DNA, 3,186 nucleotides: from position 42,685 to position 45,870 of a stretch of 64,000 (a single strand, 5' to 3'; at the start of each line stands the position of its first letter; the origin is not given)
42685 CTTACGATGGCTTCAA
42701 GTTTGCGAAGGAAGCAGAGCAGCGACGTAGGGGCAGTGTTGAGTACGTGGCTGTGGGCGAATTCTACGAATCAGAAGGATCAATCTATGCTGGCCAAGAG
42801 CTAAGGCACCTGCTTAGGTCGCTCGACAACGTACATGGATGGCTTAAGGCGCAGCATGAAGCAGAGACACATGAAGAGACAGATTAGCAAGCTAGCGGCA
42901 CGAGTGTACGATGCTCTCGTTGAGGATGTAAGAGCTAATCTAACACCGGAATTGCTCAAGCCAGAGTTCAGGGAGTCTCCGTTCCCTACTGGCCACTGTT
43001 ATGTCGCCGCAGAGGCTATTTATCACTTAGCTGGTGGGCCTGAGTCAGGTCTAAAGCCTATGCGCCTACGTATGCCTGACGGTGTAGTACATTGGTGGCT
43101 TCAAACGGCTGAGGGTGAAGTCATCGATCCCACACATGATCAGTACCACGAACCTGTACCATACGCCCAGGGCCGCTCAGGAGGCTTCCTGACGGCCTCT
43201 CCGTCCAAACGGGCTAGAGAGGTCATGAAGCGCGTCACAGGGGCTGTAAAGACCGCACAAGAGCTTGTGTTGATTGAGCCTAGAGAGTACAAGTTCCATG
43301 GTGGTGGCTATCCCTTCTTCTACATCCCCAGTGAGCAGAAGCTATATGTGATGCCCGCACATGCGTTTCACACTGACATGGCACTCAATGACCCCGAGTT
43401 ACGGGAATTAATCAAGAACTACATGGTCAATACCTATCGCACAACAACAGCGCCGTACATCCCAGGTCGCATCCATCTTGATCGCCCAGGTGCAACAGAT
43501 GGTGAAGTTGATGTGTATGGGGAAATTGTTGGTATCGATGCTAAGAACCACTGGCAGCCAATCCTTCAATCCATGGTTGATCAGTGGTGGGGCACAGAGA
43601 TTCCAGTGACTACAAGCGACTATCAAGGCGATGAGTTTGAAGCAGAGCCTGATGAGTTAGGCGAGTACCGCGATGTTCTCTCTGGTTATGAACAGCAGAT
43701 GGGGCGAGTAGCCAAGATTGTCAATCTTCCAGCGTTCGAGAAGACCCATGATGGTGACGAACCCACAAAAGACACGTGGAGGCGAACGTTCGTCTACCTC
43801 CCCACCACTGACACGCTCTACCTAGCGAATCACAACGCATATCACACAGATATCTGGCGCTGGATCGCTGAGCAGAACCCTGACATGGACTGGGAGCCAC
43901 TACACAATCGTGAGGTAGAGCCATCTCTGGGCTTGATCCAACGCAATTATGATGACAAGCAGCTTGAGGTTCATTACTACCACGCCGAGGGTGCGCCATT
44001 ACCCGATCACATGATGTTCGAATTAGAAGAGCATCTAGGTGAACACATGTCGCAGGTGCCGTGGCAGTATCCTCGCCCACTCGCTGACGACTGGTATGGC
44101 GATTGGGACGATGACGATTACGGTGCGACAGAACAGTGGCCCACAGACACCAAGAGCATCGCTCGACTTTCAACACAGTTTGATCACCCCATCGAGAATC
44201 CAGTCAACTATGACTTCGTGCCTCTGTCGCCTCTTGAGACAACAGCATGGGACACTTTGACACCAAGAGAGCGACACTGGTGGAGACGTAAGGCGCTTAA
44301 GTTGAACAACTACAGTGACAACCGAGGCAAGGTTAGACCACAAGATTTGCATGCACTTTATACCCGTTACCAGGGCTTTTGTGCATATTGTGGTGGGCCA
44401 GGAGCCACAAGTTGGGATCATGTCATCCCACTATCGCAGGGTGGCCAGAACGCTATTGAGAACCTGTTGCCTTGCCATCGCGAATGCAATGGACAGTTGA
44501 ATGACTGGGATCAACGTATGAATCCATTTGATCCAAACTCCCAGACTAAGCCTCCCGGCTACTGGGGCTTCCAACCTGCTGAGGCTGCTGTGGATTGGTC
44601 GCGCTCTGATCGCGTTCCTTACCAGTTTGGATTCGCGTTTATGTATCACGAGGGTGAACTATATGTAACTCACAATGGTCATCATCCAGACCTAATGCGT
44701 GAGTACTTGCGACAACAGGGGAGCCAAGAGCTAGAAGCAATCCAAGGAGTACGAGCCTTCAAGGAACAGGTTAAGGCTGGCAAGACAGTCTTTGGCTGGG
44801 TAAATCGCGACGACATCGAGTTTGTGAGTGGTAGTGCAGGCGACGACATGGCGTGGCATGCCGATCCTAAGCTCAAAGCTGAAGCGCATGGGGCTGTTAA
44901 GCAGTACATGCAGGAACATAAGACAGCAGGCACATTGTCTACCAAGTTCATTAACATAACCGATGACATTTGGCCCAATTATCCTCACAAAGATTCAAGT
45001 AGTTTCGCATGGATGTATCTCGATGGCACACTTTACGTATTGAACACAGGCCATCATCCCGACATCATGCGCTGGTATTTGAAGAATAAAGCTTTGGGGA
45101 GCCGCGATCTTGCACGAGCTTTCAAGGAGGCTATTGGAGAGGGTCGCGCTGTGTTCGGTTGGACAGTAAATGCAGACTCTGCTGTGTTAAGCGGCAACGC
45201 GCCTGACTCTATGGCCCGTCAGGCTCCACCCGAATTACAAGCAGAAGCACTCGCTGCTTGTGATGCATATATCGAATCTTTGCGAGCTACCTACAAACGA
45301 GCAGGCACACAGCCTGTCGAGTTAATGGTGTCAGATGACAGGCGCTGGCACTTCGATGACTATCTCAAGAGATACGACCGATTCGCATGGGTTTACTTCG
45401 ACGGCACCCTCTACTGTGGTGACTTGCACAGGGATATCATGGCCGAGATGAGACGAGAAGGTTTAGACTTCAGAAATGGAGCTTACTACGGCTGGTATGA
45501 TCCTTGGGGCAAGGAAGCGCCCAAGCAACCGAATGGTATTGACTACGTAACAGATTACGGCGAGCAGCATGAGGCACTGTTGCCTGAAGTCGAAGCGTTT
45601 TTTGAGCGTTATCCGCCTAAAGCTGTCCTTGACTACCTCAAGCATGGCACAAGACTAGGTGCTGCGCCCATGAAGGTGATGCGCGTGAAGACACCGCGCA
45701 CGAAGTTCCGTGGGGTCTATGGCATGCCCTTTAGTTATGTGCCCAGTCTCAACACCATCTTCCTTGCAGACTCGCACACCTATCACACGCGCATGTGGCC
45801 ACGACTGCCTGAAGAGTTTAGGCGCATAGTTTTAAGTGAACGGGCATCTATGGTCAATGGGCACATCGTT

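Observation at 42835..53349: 3504-aa giant polyvalent ORF built from ~20 copies of an unrecognised ~30-aa module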

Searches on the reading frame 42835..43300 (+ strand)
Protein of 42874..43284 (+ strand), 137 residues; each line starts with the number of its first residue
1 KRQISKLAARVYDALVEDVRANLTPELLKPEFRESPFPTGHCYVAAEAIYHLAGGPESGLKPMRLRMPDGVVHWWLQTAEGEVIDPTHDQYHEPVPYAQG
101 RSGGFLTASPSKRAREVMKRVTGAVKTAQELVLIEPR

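Call 30: search_dna_similar(query=window:42835-43300:+, collection=phages, mode=protein, max_evalue=0.001, max_rows=25)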
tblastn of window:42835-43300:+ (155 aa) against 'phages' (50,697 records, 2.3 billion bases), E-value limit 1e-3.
Records with a match: 38; places in all: 38; records where one place covers at least 80% of the query: 0.
Best place of each record, by identity: <60% 38.
By first word of the organism name: Caulobacter 26; Synechococcus 9; uncultured 2; Myxococcus 1.
By host as written in the record: Caulobacter vibrioides CB15 9; Caulobacter vibrioides 6; Caulobacter crescentus NA1000 6; Caulobacter crescentus 4; Synechococcus sp. 4; Parasynechococcus marenigrum WH 8102 3; - 2; Synechococcus sp. WH 7803 2; and 2 more.
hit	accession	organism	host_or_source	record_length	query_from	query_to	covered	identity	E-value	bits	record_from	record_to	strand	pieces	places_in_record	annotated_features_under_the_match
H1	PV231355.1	Caulobacter phage RBC11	Caulobacter vibrioides CB15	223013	32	147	75%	47.6%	3e-22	97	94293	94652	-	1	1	hypothetical protein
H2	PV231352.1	Caulobacter phage RBC63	Caulobacter vibrioides CB15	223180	32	147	75%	47.6%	3e-22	97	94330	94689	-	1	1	hypothetical protein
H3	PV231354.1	Caulobacter phage RBC8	Caulobacter vibrioides CB15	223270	32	147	75%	47.6%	3e-22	97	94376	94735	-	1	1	hypothetical protein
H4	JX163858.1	Caulobacter phage phiCbK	Caulobacter crescentus CB15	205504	32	145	74%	48.4%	1e-23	101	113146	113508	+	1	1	hypothetical protein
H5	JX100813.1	Caulobacter phage phiCbK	Caulobacter vibrioides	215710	32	145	74%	48.4%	1e-23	101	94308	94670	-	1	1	hypothetical protein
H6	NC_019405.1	Caulobacter phage phiCbK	Caulobacter vibrioides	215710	32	145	74%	48.4%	1e-23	101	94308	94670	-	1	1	hypothetical protein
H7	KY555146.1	Caulobacter phage Ccr32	Caulobacter crescentus NA1000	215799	32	145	74%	48.4%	1e-23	101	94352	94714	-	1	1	hypothetical protein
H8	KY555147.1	Caulobacter phage Ccr34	Caulobacter crescentus NA1000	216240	32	145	74%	48.4%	1e-23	101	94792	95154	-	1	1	hypothetical protein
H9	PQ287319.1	Caulobacter phage S2L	Caulobacter vibrioides CB15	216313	32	145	74%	48.4%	1e-23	101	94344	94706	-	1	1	hypothetical protein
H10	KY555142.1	Caulobacter phage Ccr10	Caulobacter crescentus NA1000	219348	32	145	74%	48.4%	2e-23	100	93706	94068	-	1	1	hypothetical protein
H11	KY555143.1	Caulobacter phage Ccr2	Caulobacter crescentus NA1000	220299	32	145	74%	48.4%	2e-23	100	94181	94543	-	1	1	hypothetical protein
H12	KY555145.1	Caulobacter phage Ccr29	Caulobacter crescentus NA1000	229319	32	145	74%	48.4%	2e-23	100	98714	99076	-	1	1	hypothetical protein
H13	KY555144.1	Caulobacter phage Ccr5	Caulobacter crescentus NA1000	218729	32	145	74%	48.4%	5e-23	99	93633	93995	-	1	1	hypothetical protein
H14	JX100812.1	Caulobacter virus Magneto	Caulobacter crescentus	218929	32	145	74%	48.4%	9e-23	99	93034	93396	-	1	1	hypothetical protein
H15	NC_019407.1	Caulobacter virus Magneto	Caulobacter crescentus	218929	32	145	74%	48.4%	9e-23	99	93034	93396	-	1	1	hypothetical protein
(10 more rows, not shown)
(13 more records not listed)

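Call 33: get_annotated_region(hit=H6, flank=8000)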
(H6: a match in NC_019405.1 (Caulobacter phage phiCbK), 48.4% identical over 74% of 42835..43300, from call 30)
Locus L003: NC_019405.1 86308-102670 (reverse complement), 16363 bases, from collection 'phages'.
description: Caulobacter phage phiCbK, complete genome.
organism: Caulobacter phage phiCbK (NCBI taxid 2927985)
taxonomy: Viruses; Duplodnaviria; Heunggongvirae; Uroviricota; Caudoviricetes; Dolichocephalovirinae; Shapirovirus; Shapirovirus cbk
host: Caulobacter vibrioides; source: -; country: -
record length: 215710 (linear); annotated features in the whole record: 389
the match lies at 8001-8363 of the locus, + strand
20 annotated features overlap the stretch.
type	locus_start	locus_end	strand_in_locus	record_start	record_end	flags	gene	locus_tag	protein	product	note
tRNA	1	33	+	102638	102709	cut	-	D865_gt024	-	tRNA-Gly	-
tRNA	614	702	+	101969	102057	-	-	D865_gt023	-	tRNA-Cys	-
CDS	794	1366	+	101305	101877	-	-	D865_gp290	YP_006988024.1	hypothetical protein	-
CDS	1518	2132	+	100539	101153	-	-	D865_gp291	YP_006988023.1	DNA methyltransferase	-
CDS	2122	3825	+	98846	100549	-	-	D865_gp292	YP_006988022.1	DNA transfer protein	-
CDS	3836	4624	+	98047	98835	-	-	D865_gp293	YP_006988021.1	hypothetical protein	-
CDS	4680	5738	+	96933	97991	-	-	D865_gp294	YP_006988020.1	putative DNA cytosine methyltransferase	-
CDS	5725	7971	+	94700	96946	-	-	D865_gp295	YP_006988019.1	DNA polymerase I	-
CDS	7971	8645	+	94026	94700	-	-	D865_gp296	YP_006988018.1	hypothetical protein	-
CDS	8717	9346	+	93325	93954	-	-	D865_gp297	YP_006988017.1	putative Pol III-like exoribonuclease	-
CDS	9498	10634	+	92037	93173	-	-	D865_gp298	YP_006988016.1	hypothetical protein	-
CDS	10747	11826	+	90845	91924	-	-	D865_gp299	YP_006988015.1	nucleotidyltransferase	-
CDS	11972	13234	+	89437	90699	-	-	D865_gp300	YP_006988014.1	Dda-like helicase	-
CDS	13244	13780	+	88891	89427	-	-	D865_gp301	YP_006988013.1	putative dNMP kinase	-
CDS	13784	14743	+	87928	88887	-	-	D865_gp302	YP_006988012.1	putative thymidylate synthase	-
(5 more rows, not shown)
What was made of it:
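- Closest known: YunG family. Same: The same domain occurs as phiCbK gp296 next to DNA polymerase I (calls 30, 33).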

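Call 63: find_homologous_proteins(query=window:42874-43284:+, max_evalue=0.001)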
Query seq(137 aa) (137 aa): 31 proteins with E <= 0.001 among 54 candidates.
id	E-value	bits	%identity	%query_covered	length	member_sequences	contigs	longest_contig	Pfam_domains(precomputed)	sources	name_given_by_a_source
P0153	2.9e-32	130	58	80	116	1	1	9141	PF24585.2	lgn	-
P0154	4.8e-31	126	56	81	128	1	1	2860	-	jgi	jgi:hypothetical protein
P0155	3.3e-30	123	57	81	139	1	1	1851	-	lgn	-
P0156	3.8e-28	116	55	78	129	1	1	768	-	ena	-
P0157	1.3e-27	115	56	78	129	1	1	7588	-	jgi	jgi:hypothetical protein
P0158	2.3e-27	114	48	86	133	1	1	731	-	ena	-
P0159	1.9e-26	111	50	78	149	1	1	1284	PF24585.2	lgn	-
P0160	2.1e-26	111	51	79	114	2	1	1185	PF24585.2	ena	-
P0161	3.5e-26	110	54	80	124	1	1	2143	-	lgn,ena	-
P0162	8.6e-26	109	49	81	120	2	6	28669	-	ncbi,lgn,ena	-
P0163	1.8e-25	108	50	82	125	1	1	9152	-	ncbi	-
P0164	1.9e-25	108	50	79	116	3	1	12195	-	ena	-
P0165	1.1e-24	105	51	80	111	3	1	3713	PF24585.2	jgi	jgi:hypothetical protein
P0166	1.4e-24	105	50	78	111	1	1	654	PF24585.2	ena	-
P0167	2.6e-24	104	52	80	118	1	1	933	-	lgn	-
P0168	3.7e-24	104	53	80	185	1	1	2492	PF24585.2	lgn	-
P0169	4.1e-24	103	48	77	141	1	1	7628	PF24585.2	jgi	jgi:hypothetical protein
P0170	6.9e-24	103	47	81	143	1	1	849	PF24585.2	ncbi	-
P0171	1.1e-22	99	52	74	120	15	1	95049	PF24585.2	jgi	-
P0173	2.2e-21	95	47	78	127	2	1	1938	PF24585.2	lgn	-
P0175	9.1e-21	93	46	80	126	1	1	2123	PF24585.2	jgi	jgi:hypothetical protein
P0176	1.4e-20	92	46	79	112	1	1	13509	PF24585.2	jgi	jgi:hypothetical protein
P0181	2.5e-17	81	39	88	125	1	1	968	PF24585.2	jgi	jgi:hypothetical protein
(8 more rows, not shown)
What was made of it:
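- On YunG (PF24585): 31 standalone relatives at E 3e-32 to 2e-16, 14 of which carry PF24585 (call 63).
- Closest known: YunG family. Same: The N-terminal 120 aa are 38-58% identical to standalone YunG-family proteins (call 63).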

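Call 65: search_solved_structures(query=A5, max_evalue=10, show_alignments=2)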
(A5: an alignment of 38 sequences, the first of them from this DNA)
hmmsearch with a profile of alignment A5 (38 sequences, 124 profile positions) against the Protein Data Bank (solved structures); distinct sequences matched with E-value up to 10: 1.
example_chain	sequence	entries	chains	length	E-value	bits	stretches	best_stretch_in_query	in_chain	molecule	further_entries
6kim_A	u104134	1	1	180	0.14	15.5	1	46-75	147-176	Ryanodine receptor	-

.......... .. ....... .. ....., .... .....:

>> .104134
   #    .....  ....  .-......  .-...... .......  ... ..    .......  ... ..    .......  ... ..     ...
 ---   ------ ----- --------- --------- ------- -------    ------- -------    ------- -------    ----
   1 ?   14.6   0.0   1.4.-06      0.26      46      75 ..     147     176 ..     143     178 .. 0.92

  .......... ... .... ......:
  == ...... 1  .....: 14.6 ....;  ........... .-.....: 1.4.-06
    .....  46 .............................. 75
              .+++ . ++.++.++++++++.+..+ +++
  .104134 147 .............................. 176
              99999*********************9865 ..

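Call 71: predict_structure(alignment_id=A5)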
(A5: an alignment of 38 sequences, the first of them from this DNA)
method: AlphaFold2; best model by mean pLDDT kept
length: 137 residues; sequences in the alignment: 38
mean_pLDDT: 92.6   pTM: 0.85
mean pLDDT of the five models: 92.6, 90.5, 90.3, 89.8, 86.6
residues with pLDDT >= 90: 105; 70-90: 29; 50-70: 3; < 50: 0
segments of 3 or more residues with pLDDT < 50: none
pLDDT, mean of each block of 10 residues (from residue 1): 92 96 93 79 97 96 95 96 95 94 93 97 89 82
secondary structure, 60 per line:
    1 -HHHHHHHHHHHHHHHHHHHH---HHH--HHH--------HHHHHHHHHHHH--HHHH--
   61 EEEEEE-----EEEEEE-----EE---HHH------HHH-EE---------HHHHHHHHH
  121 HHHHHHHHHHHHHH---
elements in order: H2-21 H41-52 H55-58 E61-66 E72-77 H112-134
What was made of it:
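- On Transglutaminase-like / papain-fold cysteine enzymes: The model has pLDDT 92.6 (call 71).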

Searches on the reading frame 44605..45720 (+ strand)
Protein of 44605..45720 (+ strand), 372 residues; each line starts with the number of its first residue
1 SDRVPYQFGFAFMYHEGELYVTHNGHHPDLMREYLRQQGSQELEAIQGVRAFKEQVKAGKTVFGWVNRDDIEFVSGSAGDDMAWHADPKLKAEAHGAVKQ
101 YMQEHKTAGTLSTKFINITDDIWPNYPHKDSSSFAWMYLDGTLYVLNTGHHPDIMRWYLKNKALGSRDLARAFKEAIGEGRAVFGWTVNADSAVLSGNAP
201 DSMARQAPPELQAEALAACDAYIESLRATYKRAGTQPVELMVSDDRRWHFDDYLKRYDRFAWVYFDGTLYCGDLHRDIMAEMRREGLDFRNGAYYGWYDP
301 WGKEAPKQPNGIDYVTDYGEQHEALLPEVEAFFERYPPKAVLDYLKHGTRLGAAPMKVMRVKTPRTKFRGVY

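Call 35: search_dna_similar(query=window:44605-45720:+, collection=phages, mode=protein, max_evalue=0.01, max_rows=25)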
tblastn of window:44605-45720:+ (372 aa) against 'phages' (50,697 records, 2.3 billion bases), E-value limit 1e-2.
No match.
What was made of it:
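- Tried and rejected: tblastn of three consecutive units against 50,697 phage records found no match (call 35).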
